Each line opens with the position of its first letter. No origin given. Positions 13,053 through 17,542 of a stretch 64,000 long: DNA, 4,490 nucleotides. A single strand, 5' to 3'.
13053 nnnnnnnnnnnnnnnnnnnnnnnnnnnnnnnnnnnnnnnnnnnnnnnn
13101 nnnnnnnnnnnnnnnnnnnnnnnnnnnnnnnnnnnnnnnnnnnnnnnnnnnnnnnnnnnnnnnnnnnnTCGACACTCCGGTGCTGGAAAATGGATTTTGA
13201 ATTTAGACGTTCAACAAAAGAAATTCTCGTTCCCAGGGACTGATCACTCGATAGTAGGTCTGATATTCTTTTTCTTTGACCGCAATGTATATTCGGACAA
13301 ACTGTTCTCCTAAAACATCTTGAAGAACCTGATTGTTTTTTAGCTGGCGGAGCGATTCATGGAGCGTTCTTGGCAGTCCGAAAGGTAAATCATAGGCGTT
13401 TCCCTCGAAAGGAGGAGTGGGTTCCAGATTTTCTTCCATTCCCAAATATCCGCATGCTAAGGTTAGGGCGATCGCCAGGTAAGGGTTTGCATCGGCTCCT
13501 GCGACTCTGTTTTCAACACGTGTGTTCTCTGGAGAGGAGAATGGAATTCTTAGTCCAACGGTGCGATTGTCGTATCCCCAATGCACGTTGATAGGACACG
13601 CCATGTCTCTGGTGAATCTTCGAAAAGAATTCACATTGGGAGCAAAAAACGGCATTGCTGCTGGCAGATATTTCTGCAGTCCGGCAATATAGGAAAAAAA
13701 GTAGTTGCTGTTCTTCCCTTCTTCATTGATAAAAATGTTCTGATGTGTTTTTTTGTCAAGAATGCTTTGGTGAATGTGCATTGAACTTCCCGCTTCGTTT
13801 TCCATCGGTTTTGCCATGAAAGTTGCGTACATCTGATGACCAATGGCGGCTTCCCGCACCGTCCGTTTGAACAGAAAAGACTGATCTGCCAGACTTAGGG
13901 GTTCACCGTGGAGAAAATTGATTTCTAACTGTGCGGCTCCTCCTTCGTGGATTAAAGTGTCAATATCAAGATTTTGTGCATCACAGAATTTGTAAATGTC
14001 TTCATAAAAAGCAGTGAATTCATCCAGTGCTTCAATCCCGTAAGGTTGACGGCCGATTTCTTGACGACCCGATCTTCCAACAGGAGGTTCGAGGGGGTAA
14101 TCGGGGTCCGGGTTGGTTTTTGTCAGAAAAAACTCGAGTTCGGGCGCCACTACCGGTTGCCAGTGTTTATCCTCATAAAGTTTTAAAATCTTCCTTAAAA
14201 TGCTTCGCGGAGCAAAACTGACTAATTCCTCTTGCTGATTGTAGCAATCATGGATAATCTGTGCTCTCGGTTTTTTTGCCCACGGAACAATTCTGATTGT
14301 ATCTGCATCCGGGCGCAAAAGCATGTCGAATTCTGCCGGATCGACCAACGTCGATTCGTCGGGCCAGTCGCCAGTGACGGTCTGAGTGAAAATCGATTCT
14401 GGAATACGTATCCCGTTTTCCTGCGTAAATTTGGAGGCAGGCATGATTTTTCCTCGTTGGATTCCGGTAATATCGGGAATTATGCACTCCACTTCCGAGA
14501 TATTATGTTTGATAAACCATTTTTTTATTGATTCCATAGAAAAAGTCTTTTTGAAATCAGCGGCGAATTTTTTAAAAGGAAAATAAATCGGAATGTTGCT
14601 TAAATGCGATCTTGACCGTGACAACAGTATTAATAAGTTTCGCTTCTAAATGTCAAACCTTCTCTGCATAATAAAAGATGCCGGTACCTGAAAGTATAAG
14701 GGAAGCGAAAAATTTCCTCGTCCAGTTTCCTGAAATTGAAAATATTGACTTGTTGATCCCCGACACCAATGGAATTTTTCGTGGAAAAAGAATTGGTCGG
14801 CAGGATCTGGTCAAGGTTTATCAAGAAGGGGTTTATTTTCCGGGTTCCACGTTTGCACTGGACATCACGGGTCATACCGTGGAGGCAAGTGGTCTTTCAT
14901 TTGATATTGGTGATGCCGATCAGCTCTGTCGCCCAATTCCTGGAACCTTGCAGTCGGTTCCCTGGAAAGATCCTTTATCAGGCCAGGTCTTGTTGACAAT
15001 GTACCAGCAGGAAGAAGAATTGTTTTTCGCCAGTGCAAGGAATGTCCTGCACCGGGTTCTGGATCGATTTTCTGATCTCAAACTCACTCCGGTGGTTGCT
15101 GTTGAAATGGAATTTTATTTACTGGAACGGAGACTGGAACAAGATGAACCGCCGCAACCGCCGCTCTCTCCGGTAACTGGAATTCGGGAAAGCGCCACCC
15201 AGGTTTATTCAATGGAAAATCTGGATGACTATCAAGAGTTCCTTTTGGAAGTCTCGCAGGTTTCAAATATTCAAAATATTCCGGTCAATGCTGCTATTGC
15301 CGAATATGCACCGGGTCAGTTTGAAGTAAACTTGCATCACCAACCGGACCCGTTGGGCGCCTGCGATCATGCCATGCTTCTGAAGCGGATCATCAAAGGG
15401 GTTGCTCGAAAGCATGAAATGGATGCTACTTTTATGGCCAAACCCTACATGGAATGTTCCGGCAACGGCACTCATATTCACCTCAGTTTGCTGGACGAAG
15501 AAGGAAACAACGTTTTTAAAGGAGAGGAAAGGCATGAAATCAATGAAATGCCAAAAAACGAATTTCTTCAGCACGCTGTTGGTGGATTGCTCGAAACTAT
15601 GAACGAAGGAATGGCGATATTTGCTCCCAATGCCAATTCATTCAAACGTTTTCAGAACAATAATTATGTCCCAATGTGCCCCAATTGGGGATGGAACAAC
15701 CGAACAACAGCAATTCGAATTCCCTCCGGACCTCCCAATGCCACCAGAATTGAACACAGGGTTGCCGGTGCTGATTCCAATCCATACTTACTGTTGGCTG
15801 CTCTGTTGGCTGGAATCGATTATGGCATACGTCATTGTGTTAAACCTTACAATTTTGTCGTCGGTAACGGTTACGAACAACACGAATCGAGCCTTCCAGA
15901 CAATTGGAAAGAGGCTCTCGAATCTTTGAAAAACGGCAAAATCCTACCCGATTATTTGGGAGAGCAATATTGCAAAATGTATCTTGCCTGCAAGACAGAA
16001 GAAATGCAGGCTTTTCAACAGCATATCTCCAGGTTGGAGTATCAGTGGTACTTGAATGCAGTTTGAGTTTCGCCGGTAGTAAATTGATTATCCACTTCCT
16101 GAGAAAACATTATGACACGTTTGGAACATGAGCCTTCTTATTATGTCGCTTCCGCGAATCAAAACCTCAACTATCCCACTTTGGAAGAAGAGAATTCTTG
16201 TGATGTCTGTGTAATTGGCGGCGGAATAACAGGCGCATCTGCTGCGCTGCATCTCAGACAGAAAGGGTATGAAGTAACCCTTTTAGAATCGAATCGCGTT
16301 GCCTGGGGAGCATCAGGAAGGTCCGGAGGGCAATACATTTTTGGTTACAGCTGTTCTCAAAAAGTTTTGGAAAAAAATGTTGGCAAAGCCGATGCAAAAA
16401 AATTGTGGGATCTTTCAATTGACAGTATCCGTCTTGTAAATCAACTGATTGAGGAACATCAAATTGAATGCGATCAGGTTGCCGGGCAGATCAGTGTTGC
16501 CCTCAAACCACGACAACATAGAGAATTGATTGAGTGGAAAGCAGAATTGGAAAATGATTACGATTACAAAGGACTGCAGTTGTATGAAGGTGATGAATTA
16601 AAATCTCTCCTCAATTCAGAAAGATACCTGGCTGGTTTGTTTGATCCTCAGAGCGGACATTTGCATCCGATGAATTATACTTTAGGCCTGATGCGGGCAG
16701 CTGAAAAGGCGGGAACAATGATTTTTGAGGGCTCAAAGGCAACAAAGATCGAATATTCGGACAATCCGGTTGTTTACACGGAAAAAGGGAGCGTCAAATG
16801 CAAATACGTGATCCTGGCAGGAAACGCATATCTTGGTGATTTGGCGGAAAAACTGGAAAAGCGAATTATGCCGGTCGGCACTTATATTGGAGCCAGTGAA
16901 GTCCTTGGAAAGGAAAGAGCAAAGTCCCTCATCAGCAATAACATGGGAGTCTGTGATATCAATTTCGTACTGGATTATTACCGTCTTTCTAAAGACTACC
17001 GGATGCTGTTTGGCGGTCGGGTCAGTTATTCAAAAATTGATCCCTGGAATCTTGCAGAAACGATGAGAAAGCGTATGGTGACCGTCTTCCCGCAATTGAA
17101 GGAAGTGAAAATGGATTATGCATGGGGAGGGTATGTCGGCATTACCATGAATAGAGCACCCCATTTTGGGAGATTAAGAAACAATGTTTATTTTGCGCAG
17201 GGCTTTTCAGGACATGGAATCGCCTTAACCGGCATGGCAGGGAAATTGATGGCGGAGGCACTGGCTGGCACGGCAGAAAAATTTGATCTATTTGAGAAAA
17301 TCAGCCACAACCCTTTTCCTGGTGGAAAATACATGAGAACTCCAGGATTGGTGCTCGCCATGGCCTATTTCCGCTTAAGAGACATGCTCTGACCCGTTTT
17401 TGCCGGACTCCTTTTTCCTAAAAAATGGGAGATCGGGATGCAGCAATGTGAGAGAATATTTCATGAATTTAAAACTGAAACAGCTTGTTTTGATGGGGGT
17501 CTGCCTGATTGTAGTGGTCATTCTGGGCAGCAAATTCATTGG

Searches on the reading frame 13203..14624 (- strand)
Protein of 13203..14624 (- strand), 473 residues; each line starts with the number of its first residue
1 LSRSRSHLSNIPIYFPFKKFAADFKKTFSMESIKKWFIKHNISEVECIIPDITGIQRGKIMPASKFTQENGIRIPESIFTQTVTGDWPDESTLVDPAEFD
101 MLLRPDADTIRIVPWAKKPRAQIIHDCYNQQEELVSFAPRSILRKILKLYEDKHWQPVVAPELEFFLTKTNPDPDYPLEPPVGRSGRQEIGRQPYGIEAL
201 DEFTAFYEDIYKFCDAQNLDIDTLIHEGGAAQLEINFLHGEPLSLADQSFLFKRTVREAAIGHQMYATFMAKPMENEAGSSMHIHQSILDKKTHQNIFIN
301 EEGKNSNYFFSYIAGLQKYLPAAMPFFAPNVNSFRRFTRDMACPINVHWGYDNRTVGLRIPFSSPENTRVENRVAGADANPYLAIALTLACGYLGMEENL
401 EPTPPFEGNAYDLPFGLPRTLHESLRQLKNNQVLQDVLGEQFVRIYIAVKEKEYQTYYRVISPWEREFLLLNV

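Call 74: search_protein_families(library=pfam, proteins=[window:13203-14624:-], max_evalue=0.0001)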
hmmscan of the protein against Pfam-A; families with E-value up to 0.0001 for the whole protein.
window:13203-14624:- (473 aa): 2 families
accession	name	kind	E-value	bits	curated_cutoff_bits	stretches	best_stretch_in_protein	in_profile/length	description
PF00120.29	Gln-synt_C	-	6.9e-103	344.7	24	1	138-467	3-342/344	Glutamine synthetase, catalytic domain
PF03951.24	Gln-synt_N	-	8.9e-05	22.5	33.4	0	97-129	49-81/82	Glutamine synthetase, beta-Grasp domain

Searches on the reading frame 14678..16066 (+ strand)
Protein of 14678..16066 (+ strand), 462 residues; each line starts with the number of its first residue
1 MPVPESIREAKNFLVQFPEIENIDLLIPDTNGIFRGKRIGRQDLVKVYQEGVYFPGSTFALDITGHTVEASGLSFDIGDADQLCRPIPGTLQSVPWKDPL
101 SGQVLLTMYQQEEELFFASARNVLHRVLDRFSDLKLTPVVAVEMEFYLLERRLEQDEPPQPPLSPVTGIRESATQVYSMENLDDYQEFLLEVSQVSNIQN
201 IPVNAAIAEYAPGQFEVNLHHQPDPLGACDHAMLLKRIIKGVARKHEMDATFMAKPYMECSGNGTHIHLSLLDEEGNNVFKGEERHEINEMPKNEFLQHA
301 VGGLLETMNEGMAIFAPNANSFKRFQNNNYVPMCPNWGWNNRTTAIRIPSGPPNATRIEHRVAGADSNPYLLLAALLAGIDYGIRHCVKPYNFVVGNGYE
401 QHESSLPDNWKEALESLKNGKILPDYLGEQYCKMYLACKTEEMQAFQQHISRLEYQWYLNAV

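Call 74: search_protein_families(library=pfam, proteins=[window:14678-16066:+], max_evalue=0.0001)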
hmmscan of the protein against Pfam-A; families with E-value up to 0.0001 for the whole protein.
window:14678-16066:+ (462 aa): 1 family
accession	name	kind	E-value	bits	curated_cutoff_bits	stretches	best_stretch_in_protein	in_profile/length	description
PF00120.29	Gln-synt_C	-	1.8e-98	330.2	24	1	119-458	3-344/344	Glutamine synthetase, catalytic domain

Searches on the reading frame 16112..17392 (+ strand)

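Call 74: search_protein_families(library=pfam, proteins=[window:16112-17392:+], max_evalue=0.0001)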
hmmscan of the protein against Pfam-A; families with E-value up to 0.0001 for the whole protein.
window:16112-17392:+ (426 aa): 7 families
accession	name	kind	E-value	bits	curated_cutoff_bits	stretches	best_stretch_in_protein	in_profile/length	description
PF01266.30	DAO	-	4.3e-69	234.2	27.9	1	31-382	1-352/353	FAD dependent oxidoreductase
PF13450.12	NAD_binding_8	-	3.9e-08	33.9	21.9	1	34-64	1-31/68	NAD(P)-binding Rossmann-like domain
PF07992.20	Pyr_redox_2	-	1.6e-06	28.2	26.1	1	31-71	2-31/291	Pyridine nucleotide-disulphide oxidoreductase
PF00890.30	FAD_binding_2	-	2e-06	27.7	20.4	1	31-218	1-173/414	FAD binding domain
PF12831.13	FAD_oxidored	-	8.9e-06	25.7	27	1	31-83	1-53/416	FAD dependent oxidoreductase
PF01494.25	FAD_binding_3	-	1.7e-05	24.7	22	1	30-71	2-42/349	FAD binding domain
PF13738.12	Pyr_redox_3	-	3e-05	23.9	30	0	20-61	155-196/305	Pyridine nucleotide-disulphide oxidoreductase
